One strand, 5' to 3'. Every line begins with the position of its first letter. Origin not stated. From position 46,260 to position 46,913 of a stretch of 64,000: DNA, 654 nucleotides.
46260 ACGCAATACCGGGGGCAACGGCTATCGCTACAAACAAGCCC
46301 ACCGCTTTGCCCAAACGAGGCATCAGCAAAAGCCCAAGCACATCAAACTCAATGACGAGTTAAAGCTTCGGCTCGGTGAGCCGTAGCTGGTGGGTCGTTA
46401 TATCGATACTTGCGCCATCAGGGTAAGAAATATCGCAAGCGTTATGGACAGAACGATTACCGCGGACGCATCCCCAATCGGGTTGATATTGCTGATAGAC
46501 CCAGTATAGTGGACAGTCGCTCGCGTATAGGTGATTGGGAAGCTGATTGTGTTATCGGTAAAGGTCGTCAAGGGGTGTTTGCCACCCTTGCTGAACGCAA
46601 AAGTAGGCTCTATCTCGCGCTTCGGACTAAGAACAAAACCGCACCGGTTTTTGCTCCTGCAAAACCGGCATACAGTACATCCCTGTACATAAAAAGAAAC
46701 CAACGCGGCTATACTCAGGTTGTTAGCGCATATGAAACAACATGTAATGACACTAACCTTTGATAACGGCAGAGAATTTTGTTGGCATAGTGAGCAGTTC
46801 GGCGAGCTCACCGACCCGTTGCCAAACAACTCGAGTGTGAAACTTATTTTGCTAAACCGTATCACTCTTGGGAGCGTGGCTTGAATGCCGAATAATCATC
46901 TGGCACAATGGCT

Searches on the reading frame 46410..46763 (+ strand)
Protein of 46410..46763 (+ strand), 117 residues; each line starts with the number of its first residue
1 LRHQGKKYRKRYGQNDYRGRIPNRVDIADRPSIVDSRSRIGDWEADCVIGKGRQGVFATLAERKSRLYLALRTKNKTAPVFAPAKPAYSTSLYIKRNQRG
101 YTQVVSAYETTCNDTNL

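Call 73: search_protein_families(library=ncbifam, proteins=[window:46410-46763:+], max_evalue=0.001)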
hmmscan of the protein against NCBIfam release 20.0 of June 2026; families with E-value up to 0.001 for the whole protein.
window:46410-46763:+ (117 aa): 1 family
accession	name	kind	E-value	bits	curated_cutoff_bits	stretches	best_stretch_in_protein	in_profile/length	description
NF033563.0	transpos_IS30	equivalog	6.1e-22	78.6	80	1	2-79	96-172/267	IS30 family transposase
